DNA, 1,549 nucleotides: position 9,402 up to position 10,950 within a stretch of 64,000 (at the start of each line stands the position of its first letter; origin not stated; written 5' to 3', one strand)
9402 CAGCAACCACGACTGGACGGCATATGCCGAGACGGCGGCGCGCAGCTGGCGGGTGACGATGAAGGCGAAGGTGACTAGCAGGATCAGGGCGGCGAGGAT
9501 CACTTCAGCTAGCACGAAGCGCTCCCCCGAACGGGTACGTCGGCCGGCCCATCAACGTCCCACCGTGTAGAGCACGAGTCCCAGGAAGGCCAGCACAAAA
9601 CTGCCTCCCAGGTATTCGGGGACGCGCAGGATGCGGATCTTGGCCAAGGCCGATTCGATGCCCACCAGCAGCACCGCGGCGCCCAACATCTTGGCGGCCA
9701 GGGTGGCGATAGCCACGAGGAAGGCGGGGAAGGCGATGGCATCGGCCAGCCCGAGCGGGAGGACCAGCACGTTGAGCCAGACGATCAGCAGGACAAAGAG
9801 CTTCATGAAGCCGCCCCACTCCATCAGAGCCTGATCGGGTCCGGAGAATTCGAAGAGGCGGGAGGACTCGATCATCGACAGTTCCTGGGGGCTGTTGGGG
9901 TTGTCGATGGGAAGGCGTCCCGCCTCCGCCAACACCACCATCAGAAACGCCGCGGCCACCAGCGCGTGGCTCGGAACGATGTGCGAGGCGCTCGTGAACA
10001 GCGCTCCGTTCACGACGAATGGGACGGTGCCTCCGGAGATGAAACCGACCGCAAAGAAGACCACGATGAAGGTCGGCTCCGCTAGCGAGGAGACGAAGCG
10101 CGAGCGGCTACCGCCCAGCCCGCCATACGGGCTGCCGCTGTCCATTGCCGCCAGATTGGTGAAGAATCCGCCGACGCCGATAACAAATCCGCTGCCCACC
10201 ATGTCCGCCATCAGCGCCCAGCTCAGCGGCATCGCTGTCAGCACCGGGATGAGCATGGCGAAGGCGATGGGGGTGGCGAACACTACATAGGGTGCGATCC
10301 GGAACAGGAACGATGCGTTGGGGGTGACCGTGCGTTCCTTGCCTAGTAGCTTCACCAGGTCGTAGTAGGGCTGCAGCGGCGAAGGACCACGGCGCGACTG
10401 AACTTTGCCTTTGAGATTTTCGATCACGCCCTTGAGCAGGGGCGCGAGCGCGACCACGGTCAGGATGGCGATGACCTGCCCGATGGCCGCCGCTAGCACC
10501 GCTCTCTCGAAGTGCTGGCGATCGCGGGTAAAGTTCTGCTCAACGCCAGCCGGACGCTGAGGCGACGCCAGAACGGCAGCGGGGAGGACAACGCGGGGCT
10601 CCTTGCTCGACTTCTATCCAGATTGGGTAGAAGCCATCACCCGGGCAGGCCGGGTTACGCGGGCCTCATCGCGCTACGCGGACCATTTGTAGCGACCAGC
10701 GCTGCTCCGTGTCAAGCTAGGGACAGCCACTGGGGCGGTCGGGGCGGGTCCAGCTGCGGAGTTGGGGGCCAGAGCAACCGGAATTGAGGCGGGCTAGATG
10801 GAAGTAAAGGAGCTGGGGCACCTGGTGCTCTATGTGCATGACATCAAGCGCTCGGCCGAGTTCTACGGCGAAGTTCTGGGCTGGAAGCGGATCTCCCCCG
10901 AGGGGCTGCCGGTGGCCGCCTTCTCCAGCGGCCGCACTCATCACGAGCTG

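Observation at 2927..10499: Hydrogenase-like (Ehr-type) six-gene membrane complex whose large subunit has lost all Ni-Fe cysteine ligands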

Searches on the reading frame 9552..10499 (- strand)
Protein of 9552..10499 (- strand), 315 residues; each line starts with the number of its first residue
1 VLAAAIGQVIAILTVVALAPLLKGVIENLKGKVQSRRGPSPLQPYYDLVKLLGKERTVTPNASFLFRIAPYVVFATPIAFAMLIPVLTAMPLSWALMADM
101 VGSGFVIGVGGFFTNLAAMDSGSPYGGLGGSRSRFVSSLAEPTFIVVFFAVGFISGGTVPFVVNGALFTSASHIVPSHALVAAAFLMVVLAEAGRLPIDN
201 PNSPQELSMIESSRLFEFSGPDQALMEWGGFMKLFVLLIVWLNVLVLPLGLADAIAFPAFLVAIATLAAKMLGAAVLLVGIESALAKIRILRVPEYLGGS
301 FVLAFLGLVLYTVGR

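Call 5: search_protein_families(library=pfam, proteins=[window:9552-10499:-], max_evalue=0.01)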
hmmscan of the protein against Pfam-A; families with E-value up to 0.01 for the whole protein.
window:9552-10499:- (315 aa): 1 family
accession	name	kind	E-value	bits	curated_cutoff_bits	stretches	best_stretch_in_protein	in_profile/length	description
PF00146.26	NADHdh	-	1e-29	104.3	27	1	10-301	4-286/298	NADH dehydrogenase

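Call 6: search_protein_families(library=ncbifam, proteins=[window:9552-10499:-], max_evalue=0.01)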
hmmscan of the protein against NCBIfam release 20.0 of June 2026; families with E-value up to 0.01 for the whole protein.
window:9552-10499:- (315 aa): 1 family
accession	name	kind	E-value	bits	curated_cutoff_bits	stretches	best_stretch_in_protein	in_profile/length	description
NF004741.0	PRK06076.1-2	equivalog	7.1e-09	35.3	305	1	29-290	47-307/337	NADH-quinone oxidoreductase subunit NuoH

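Call 30: search_solved_structures(query=window:9552-10499:-, max_evalue=0.00001, show_alignments=4)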
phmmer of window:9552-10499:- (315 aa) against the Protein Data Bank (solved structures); distinct sequences matched with E-value up to 0.00001: 3.
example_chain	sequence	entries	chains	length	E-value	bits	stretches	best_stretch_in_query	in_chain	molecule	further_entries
7z0s_D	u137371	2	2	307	6.3e-33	118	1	9-309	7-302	Formate hydrogenlyase subunit 4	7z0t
6cfw_M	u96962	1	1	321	7.7e-18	68.4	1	5-244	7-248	Mbh13 NADH dehydrogenase subunit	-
6u8y_M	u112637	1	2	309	3.4e-10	43.3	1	11-281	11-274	NADH dehydrogenase subunit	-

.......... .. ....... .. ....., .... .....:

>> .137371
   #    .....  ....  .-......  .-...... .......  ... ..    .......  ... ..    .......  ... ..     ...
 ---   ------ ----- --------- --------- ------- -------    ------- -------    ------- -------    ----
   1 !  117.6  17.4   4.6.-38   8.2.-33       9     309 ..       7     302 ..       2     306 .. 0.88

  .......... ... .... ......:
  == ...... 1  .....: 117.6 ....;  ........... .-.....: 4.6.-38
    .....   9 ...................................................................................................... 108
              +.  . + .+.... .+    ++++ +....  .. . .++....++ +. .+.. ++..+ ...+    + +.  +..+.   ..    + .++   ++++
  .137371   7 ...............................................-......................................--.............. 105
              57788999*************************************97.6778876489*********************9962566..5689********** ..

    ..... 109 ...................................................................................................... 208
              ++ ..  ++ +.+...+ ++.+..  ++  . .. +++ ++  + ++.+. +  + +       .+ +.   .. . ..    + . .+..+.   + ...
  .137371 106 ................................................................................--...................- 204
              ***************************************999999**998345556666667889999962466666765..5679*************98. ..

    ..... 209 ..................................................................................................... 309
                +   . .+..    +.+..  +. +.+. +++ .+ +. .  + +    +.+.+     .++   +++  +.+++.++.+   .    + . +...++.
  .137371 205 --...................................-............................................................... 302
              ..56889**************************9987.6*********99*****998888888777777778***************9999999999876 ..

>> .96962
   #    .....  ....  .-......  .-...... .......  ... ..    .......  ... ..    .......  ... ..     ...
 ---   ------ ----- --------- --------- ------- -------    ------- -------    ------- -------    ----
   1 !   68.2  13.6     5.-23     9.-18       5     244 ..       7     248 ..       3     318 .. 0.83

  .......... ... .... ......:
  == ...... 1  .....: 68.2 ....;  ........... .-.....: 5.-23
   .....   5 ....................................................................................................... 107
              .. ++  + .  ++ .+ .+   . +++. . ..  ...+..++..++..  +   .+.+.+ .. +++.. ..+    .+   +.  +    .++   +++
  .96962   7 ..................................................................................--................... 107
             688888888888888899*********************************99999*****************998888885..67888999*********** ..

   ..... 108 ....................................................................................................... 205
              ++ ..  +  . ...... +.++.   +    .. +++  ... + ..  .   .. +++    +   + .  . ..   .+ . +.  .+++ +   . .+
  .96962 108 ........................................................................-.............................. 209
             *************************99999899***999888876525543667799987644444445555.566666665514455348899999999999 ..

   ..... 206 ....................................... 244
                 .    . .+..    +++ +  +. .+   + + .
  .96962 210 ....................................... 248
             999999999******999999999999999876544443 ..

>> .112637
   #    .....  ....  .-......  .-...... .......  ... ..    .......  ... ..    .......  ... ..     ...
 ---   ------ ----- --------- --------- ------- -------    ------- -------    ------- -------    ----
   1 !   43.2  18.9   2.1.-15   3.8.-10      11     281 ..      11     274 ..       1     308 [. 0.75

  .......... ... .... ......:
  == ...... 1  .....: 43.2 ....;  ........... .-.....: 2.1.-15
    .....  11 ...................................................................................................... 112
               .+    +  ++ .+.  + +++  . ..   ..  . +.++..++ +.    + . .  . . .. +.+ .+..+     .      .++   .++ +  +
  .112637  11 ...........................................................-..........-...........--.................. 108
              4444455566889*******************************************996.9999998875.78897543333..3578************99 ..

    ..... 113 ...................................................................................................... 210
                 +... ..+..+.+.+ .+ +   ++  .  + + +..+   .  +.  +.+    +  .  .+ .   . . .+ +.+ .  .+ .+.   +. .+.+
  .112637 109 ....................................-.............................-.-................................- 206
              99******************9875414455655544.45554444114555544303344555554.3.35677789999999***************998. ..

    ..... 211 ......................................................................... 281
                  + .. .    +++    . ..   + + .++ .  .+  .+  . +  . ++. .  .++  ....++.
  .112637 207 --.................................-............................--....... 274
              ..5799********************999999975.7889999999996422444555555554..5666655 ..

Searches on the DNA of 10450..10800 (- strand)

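Call 67: search_rna_families(source=window, start=10450, end=10800, threshold=evalue, max_evalue=10)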
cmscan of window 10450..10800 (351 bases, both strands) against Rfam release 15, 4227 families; matches with E-value up to 10: 6.
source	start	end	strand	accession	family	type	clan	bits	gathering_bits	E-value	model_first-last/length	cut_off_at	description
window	10621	10682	-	RF01734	Fluoride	Cis-reg; riboswitch;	-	25.6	34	3.8e-05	1-64/64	no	Fluoride riboswitch aptamer (crcB RNA motif)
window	10637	10661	-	RF01356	CRISPR-DR28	Gene; CRISPR;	-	14.8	35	7.1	1-24/24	no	CRISPR RNA direct repeat element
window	10665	10717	-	RF01989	SECIS_3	Cis-reg;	-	13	63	6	1-59/59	no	Selenocysteine insertion sequence 3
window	10503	10656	+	RF02175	SMAD5-AS1_3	Gene; lncRNA;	-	12.8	60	1.4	1-125/125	no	SMAD5 antisense RNA 1 conserved region 3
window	10494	10591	-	RF01390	isrG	Gene; sRNA;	-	8.1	100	5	1-279/279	no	isrG Hfq binding RNA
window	10678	10800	+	RF01946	KCNQ1OT1_1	Gene; lncRNA;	-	4.1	70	6.2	1-140/464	3'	KCNQ1 overlapping transcript 1 conserved region 1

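Call 74: build_rna_model(alignment_id=A5, structure=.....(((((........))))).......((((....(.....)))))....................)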
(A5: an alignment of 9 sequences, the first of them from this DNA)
Model R1 built from alignment A5 (9 sequences, 69 columns); structure: as given.
model positions 60; base pairs 10; branch points 1; effective number of sequences 8.11; information 0.931 bits per position. Calibrated on 0.2 Mb of random sequence (short: E-values are rough).
structure used (alignment columns):
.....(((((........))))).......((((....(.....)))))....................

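Call 75: search_with_rna_model(model_id=R1, sources=[window, L004, L005, L006, L007, L008, L009, L010, L011, L012, L013, L014, L015, L016, L017, L018, L019, L020, L021, L022, L023, L024, L025, L026, L027, L028, L029, L030, L031, L032, L033, L034, L035, L036, L037, L038, L039, L040, L041, L042, L043, L044, L045, L046, L047, L048, L049, L050, L051, L052, L053, L054, L055, L056, L057, L058, L059, L060, L061, L062, L063, L064, L065, L066, L067, L068, L069, L070, L071, L072, L073, L074, L075, L076, L077, L078, L079, L080, L081, L082, L083], max_evalue=1, make_alignment=true)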
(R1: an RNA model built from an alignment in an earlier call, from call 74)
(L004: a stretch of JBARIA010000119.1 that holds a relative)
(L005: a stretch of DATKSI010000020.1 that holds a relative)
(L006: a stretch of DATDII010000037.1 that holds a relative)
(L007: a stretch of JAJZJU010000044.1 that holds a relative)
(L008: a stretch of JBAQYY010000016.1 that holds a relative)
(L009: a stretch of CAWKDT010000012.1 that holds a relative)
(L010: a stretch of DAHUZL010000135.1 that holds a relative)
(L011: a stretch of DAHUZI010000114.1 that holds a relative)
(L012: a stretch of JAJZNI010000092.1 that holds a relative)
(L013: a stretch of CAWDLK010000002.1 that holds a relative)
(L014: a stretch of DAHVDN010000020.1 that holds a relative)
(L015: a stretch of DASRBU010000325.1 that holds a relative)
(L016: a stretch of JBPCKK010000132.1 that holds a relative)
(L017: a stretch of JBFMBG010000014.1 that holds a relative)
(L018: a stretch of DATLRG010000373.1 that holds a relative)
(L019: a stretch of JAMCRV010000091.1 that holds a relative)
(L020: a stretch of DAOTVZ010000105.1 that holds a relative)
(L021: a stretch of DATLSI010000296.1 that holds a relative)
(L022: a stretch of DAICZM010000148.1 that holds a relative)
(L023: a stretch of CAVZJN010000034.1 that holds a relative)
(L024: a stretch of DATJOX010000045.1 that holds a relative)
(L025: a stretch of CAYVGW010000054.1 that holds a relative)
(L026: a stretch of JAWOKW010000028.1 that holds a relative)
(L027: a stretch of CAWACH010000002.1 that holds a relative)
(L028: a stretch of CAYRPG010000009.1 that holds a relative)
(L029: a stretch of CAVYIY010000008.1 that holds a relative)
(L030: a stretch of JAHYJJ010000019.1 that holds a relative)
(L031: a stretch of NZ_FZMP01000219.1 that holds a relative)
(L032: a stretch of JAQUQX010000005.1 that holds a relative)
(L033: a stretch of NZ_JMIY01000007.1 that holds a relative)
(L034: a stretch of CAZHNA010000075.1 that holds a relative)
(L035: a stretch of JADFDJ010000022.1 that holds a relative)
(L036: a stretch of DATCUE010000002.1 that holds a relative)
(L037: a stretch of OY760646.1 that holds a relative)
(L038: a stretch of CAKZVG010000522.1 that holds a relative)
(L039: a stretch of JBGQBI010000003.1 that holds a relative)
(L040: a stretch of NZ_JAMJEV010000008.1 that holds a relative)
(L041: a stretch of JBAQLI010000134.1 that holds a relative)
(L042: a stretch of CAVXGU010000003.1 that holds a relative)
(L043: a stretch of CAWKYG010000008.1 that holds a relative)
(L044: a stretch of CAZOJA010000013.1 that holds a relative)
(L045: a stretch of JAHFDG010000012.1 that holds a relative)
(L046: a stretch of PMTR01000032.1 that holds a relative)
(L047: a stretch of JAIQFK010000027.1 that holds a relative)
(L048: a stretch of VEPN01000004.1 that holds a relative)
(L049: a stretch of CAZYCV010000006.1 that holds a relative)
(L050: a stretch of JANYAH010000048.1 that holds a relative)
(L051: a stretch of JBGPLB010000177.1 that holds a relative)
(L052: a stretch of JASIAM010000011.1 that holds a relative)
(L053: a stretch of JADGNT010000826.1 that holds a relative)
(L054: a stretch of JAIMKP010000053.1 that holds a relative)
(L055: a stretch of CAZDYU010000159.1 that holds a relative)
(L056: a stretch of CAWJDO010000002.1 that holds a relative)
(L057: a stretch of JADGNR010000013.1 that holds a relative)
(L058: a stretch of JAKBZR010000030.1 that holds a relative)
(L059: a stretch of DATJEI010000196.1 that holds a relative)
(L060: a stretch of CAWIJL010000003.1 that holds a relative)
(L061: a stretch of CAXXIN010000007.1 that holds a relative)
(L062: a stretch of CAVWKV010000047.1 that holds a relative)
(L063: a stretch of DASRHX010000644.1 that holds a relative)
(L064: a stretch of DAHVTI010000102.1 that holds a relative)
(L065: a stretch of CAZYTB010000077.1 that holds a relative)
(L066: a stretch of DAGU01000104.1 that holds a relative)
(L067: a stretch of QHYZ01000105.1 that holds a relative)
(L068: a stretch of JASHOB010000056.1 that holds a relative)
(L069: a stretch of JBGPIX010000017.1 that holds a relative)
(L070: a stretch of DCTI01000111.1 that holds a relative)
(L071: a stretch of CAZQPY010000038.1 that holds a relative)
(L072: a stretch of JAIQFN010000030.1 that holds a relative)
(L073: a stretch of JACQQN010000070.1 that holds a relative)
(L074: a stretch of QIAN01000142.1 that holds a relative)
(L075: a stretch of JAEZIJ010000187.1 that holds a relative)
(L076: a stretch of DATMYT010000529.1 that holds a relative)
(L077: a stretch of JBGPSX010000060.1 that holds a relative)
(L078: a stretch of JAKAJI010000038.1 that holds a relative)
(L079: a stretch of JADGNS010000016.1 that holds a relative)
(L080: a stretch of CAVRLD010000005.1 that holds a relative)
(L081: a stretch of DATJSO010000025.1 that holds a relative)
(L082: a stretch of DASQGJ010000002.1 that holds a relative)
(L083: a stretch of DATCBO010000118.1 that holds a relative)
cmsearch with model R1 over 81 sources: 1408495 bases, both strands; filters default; matches with E-value up to 1: 46.
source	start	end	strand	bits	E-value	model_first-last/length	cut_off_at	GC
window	10620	10679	-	75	3.3e-20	1-60/60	no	0.67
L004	6687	6746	+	73.1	1.4e-19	1-60/60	no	0.67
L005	3664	3723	+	71.4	4.7e-19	1-60/60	no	0.65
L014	6641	6699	+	64.2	8.2e-17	1-60/60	no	0.59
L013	13953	14006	-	62.4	3.1e-16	1-60/60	no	0.7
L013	5567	5626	-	59.4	2.7e-15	1-60/60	no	0.7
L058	6270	6328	+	56.6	1.9e-14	1-60/60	no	0.59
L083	5841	5904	+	53.3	2.1e-13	1-60/60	no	0.61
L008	6737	6804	+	52.9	2.7e-13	1-60/60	no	0.62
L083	6533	6590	+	33.5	3.4e-07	1-60/60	no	0.59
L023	16514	16576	+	33.1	4.2e-07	1-60/60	no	0.46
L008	17908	17981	+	31.4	1.5e-06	1-60/60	no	0.68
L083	2319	2376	+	30.6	2.6e-06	1-60/60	no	0.57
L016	3810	3873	+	29.2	7.1e-06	1-60/60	no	0.64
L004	14711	14769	+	27.5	2.5e-05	1-60/60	no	0.54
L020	1527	1581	+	26.7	4.5e-05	1-60/60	no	0.51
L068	4599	4658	+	26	7.3e-05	1-60/60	no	0.6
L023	723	777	+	25.7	8.8e-05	1-60/60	no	0.53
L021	4190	4245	+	23.7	0.00037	1-60/60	no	0.55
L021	6390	6444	+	23.3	0.00049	1-60/60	no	0.49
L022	8575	8629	+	23.3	0.0005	1-60/60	no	0.42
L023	5211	5265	+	23.1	0.00058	1-60/60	no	0.53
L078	1255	1315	+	23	0.00062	1-60/60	no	0.57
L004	18244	18318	+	22.5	0.00087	1-60/60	no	0.69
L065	6355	6418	+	22.5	0.00088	1-60/60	no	0.44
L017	16327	16390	+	21.8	0.0015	1-60/60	no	0.48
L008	14495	14550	+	21.7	0.0016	1-60/60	no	0.55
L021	6182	6237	-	21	0.0026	1-60/60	no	0.46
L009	6804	6839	+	19.9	0.0057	6-42/60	no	0.75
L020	11931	11985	+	19.4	0.0084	1-60/60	no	0.58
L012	6825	6900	+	17.7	0.028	1-60/60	no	0.78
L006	463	523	+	17.6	0.031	6-51/60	no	0.7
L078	6482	6543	+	17.3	0.037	1-60/60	no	0.56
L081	6523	6584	+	17.2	0.039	1-60/60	no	0.63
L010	6749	6826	+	17.1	0.043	1-60/60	no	0.76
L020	14046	14100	+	16.9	0.052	1-60/60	no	0.42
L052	6405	6490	+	16.8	0.055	1-60/60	no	0.52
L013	5689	5764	+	16.1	0.088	1-60/60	no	0.75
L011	1469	1546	+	16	0.095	1-60/60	no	0.74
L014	2233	2294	+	14.5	0.29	1-60/60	no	0.71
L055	81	137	-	14.4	0.31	1-60/60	no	0.6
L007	2735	2776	+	13.9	0.44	1-60/60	no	0.71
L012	6716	6756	-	13.4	0.64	6-46/60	no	0.78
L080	7737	7752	-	13.3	0.66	7-22/60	no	0.75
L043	10312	10346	-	13.3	0.67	6-40/60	no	0.69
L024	5130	5166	+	12.8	0.97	1-60/60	no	0.68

Alignment A6: 46 matches aligned to the model, 138 columns, each read 5' to 3' on its own strand. Consensus structure (alignment columns), stored with it:
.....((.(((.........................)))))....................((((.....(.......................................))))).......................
